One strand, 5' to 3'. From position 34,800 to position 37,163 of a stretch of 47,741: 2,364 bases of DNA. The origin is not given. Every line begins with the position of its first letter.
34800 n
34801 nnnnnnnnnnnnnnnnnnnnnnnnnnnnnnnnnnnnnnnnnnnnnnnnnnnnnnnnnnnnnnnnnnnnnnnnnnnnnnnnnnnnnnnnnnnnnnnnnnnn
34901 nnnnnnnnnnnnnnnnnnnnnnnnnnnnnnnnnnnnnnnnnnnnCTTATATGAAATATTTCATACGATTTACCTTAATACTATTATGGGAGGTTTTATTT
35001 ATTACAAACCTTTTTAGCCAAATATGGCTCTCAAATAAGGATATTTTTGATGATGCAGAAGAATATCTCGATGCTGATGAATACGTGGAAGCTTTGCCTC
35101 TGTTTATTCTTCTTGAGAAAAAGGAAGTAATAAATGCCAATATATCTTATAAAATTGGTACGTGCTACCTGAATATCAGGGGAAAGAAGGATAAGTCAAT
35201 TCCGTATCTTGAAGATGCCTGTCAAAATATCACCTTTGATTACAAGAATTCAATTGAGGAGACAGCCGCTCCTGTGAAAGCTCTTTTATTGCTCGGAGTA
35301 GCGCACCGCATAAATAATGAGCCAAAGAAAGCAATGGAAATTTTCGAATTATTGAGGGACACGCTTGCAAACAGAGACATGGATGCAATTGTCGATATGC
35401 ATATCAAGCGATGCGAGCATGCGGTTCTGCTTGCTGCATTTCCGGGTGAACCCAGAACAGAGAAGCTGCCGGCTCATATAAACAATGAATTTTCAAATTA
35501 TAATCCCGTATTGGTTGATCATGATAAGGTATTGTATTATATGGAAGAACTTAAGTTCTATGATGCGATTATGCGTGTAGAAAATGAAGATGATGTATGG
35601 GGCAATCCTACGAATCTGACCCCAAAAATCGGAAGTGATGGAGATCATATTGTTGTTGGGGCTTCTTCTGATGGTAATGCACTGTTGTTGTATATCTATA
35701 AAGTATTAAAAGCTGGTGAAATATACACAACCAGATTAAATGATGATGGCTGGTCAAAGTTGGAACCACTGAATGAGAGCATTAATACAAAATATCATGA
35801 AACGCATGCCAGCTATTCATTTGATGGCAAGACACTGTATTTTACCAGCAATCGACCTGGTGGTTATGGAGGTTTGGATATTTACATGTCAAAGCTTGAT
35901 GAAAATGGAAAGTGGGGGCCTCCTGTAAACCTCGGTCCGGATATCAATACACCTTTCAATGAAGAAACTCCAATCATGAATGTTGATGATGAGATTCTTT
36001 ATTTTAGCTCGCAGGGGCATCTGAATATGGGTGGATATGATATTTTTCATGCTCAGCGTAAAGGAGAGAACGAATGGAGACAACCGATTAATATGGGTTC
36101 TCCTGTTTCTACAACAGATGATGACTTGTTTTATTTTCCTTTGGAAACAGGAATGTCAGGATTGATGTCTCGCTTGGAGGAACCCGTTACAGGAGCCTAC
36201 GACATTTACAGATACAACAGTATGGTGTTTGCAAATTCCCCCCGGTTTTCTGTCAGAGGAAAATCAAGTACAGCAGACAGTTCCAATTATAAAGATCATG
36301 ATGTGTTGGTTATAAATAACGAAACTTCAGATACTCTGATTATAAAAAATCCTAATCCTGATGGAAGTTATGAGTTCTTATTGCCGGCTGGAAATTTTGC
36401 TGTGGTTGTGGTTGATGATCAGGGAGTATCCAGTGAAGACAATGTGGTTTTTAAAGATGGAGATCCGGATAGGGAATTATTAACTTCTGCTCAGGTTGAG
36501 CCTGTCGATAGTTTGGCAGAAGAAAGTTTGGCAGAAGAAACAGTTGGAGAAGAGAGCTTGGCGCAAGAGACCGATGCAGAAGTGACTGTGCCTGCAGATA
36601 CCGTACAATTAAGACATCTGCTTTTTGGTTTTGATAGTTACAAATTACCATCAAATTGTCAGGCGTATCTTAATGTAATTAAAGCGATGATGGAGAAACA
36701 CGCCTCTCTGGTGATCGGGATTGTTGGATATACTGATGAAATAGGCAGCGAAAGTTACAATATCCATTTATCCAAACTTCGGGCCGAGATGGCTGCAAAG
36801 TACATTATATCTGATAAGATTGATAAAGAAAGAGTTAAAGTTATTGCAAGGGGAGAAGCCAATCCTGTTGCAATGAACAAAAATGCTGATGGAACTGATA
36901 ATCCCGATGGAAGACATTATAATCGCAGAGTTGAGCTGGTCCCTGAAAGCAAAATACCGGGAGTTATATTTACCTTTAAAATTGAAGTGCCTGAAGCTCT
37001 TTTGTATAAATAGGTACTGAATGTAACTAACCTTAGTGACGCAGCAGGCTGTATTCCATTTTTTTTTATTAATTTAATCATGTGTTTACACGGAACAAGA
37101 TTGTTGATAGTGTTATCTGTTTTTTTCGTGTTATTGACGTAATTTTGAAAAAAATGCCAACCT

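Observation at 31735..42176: Tandem five-member family of PorE-like (TPR + PD40 beta-propeller) envelope proteins with different C-terminal modules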

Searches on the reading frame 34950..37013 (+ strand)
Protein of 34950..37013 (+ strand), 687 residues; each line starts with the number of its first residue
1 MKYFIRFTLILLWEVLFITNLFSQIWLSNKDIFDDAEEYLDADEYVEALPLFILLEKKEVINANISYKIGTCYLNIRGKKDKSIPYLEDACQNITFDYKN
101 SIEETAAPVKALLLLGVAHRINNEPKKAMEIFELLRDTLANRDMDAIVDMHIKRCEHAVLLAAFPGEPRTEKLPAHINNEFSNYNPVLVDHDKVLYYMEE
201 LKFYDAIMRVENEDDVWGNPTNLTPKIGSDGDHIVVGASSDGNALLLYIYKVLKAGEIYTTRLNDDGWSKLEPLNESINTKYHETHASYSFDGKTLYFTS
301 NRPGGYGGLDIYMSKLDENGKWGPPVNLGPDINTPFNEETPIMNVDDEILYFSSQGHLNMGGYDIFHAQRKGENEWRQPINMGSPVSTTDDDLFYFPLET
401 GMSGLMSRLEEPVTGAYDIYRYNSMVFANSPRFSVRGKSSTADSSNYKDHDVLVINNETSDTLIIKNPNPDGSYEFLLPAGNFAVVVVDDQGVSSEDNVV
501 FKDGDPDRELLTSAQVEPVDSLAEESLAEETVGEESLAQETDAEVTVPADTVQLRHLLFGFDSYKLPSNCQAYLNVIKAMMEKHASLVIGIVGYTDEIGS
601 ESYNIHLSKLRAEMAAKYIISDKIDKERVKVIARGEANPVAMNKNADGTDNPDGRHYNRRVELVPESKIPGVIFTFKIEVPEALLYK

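Call 4: search_protein_families(library=pfam, proteins=[window:34950-37013:+], max_evalue=0.01)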
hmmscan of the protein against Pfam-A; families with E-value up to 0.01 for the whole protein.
window:34950-37013:+ (687 aa): 2 families
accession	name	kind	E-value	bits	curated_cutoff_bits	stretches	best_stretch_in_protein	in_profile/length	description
PF00691.25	OmpA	-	5.6e-15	55.9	27.2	1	558-648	1-93/98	OmpA family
PF07676.18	PD40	-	1.1e-11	44.8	20.9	1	278-313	5-38/38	WD40-like Beta Propeller Repeat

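Call 6: search_protein_families(library=ncbifam, proteins=[window:34950-37013:+], max_evalue=0.01)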
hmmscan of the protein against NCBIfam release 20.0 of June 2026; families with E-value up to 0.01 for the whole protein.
window:34950-37013:+ (687 aa): 27 families (the best 25 are shown)
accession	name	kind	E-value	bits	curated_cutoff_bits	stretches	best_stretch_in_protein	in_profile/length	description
NF053607.1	CHU_0125_OmpA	equivalog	1.4e-54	185.8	620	1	24-662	14-633/639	CHU_0125 family OmpA-like outer membrane integrity protein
NF052230.1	T9SS_PorE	exception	2.1e-51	175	600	2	33-478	22-466/648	PorE family type IX secretion system protein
NF053611.1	YiaD_Gzip_OmpA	equivalog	3.2e-24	85.8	175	1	539-663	83-204/206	YiaD family glycine zipper/OmpA-like lipoprotein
NF053612.1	anchor_PA1041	equivalog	8.5e-22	78.3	250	1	503-663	75-233/236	PA1041 family peptidoglycan-binding anchor lipoprotein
NF045787.1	OmpABordt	equivalog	3.8e-19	69.1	200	1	540-663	70-187/194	outer membrane protein OmpA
NF053585.1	OMP_LP_YfiB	equivalog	2.1e-15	57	128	1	556-664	57-159/163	outer membrane lipoprotein YfiB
TIGR02802.1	Pal_lipo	equivalog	8.2e-15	54.8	125.35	1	557-648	2-93/104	peptidoglycan-associated lipoprotein Pal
TIGR03789.1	pdsO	hypoth_equivalog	1.5e-12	47.8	152.2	1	551-661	135-239/243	sortase-associated OmpA-like protein PdsO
NF053613.1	OMP_toxin_LptF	equivalog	1.6e-12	47.7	400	1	536-663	122-243/256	lipotoxin F family OmpA-related lipoprotein LptF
NF007804.1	PRK10510.1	equivalog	1.9e-12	47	307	1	571-663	128-214/219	OmpA family lipoprotein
NF008071.1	PRK10808.1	equivalog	2.6e-12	46.8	277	1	556-646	232-324/358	porin OmpA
TIGR03350.1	type_VI_ompA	equivalog_domain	6.8e-11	42.3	139.8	1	557-663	32-135/137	type VI secretion system protein TssL, long form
NF047726.1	AutTranAdhPGAsTpgA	equivalog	1e-09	38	350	1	543-642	142-244/268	trimeric autotransporter adhesin/peptidogylcan-associated protein TpgA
NF038224.1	OmpA_like_CmpA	equivalog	5.4e-09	35.9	300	1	558-663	113-212/233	C-OmpA-like family protein CmpA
NF005444.0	PRK07033.1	equivalog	9.2e-09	34.8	520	1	558-664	317-420/438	DotU family type VI secretion system protein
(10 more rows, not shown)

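Call 27: search_solved_structures(query=window:34950-37013:+, max_evalue=0.001)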
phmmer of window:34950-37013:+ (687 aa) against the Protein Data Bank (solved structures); distinct sequences matched with E-value up to 0.001: 35.
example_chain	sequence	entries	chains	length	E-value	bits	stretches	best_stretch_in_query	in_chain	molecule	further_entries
7f4v_aB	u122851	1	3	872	5e-16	61.6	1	555-669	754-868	Photosystem I P700 chlorophyll a apoprotein A2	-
6jfw_A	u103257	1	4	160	4.4e-11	45.3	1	543-663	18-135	PA0833-PD protein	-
2k1s_A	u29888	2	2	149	3.2e-10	42.4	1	567-663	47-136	Inner membrane lipoprotein yiaD | Probable lipoprotein YiaD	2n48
2lbt_A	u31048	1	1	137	4.8e-10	41.8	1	557-665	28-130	Uncharacterized protein Rv0899/MT0922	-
2lca_A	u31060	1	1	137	7.1e-10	41.3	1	557-665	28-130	Uncharacterized protein Rv0899/MT0922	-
2kgw_A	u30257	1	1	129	7.9e-10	41.1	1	557-664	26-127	Outer membrane protein A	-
5u1h_A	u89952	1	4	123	8.5e-10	41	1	553-666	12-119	Outer membrane porin F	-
2mqe_A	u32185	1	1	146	3.7e-09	38.9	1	548-644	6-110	OmpA domain protein transmembrane region-containing protein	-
2l26_A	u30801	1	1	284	4.1e-09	38.8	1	557-665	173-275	Uncharacterized protein Rv0899/MT0922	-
3nb3_A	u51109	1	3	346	1.3e-08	37.1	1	546-644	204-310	Outer membrane protein A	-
9v99_A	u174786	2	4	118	1.7e-08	36.8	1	558-661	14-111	Outer membrane beta-barrel domain-containing protein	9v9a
4erh_A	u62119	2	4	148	2.2e-08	36.4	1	548-644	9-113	Outer membrane protein A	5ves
4rha_A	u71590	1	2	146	2.3e-08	36.3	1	548-644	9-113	Outer membrane protein A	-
4b5c_A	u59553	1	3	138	4.9e-08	35.2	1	534-645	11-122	PUTATIVE OMPA FAMILY LIPOPROTEIN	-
5nhx_A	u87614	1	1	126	7.5e-08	34.6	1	557-644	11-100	Outer membrane protein A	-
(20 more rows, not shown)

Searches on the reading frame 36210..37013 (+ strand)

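Call 8: search_protein_families(library=pfam, proteins=[window:36210-37013:+], max_evalue=10)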
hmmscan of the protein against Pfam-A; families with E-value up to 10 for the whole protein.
window:36210-37013:+ (267 aa): 1 family
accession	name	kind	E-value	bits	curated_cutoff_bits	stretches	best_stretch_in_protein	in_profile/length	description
PF00691.25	OmpA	-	7.8e-16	58.7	27.2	1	138-228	1-93/98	OmpA family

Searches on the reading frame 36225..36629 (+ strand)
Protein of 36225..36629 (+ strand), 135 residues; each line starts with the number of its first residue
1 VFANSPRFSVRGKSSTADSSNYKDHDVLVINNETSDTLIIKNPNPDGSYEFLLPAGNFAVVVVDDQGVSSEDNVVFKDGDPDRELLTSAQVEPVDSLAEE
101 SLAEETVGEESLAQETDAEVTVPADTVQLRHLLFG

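Call 74: search_protein_families(library=pfam, alignment_id=A7, max_evalue=1)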
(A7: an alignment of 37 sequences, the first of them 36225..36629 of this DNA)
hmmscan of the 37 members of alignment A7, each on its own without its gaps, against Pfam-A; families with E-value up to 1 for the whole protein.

A. member 1, window:36225-36629:+ (135 aa): 0 families

B. families by the number of members that match (of 37 scanned): 35 families (the first 25 are shown)
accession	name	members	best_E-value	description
PF13620.12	CarboxypepD_reg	13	4.4e-06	Carboxypeptidase regulatory-like domain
PF13715.12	CarbopepD_reg_2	8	0.00056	CarboxypepD_reg-like domain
PF23194.1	NOMO_5th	8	0.0019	NOMO fifth transthyretin-like domain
PF08400.16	phage_tail_N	4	7.1e-05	Prophage tail fibre N-terminal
PF17963.7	Big_9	4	0.0014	Bacterial Ig domain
PF12866.13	DUF3823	3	0.004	Protein of unknown function (DUF3823) N-terminal domain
PF08308.17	PEGA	2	0.00027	PEGA domain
PF09430.16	EMC7_beta-sandw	2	0.00061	ER membrane protein complex subunit 7, beta-sandwich domain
PF17210.9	SdrD_B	2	0.0079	SdrD B-like domain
PF22902.2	NOMO1-like_9th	2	0.017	BOS complex subunit NOMO1-like, beta sandwich domain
PF01060.29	TTR-52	2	0.026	Transthyretin-like family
PF17936.7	Big_6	2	0.036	Bacterial Ig domain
PF12044.14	Metallopep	2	0.055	Putative peptidase family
PF14289.11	DUF4369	2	0.13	Domain of unknown function (DUF4369)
PF24107.1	DUF7382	1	0.0025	Domain of unknown function (DUF7382)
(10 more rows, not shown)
